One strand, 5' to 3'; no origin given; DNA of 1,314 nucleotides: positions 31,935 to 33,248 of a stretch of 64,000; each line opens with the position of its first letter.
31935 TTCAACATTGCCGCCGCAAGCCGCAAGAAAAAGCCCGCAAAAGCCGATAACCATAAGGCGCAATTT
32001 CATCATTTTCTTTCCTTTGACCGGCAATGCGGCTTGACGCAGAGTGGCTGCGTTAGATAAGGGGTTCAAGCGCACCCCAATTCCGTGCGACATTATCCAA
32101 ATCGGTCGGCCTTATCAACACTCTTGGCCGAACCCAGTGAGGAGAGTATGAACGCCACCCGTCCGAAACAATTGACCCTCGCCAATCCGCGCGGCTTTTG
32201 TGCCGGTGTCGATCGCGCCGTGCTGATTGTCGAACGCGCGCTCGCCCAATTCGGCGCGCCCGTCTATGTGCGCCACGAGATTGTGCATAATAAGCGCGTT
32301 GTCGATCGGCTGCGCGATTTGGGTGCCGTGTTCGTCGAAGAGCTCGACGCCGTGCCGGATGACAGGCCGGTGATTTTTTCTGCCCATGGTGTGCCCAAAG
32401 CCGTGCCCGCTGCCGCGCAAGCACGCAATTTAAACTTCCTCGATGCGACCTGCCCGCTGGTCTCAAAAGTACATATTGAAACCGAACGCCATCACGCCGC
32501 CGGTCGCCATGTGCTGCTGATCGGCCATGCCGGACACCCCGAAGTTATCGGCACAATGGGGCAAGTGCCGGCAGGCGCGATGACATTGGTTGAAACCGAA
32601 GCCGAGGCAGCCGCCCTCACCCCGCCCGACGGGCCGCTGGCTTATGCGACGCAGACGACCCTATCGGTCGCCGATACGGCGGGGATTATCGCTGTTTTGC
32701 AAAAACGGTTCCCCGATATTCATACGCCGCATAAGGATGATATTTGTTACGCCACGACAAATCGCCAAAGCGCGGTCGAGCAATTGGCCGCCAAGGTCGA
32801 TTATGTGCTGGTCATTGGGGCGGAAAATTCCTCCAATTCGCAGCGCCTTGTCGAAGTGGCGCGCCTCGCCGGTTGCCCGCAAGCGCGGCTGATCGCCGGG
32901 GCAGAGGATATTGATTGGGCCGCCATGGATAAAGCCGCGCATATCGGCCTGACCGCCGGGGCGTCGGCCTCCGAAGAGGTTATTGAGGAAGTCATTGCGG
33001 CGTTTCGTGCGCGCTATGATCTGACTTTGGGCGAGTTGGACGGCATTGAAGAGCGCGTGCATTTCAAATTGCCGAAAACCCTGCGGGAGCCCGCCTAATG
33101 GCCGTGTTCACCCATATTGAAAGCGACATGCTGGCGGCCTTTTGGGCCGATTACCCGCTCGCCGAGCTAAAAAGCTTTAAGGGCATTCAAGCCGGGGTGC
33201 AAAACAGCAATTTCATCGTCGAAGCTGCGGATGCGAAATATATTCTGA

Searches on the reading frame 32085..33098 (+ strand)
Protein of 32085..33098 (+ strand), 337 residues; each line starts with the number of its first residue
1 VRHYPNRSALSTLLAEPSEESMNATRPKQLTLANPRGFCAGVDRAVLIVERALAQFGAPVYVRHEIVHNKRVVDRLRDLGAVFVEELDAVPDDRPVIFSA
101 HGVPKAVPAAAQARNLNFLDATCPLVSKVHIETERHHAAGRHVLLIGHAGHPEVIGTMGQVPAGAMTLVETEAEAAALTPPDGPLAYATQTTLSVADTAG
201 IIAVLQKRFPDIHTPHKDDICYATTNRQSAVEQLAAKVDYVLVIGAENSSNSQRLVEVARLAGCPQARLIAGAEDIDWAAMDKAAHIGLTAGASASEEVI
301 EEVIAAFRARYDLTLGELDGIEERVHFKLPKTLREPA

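Call 6: search_protein_families(library=ncbifam, proteins=[window:32085-33098:+])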
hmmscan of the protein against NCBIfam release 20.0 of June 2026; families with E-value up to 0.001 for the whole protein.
window:32085-33098:+ (337 aa): 8 families
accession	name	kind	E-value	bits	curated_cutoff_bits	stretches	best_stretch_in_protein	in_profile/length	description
NF002190.0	PRK01045.1-4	subfamily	2.3e-139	463.8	389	1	25-335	4-317/321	4-hydroxy-3-methylbut-2-enyl diphosphate reductase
NF002188.0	PRK01045.1-2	equivalog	6.7e-126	419.6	420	1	29-335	2-309/315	4-hydroxy-3-methylbut-2-enyl diphosphate reductase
NF002189.0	PRK01045.1-3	equivalog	7.3e-111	370.2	444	1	20-335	6-321/326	4-hydroxy-3-methylbut-2-enyl diphosphate reductase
TIGR00216.1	ispH_lytB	equivalog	3.8e-91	305.2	187.85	1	30-309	2-281/282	4-hydroxy-3-methylbut-2-enyl diphosphate reductase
NF002187.0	PRK01045.1-1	equivalog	3.9e-65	219.7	276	1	30-309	3-277/282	4-hydroxy-3-methylbut-2-enyl diphosphate reductase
NF000907.0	PRK00087.1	equivalog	3.4e-64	217.2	624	1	29-311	2-279/671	bifunctional 4-hydroxy-3-methylbut-2-enyl diphosphate reductase/30S ribosomal protein S1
NF009024.0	PRK12360.1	equivalog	1.7e-54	185.1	387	1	29-308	2-279/281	4-hydroxy-3-methylbut-2-enyl diphosphate reductase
NF009911.0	PRK13371.1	equivalog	8.4e-31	107.4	440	2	28-175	55-207/405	4-hydroxy-3-methylbut-2-enyl diphosphate reductase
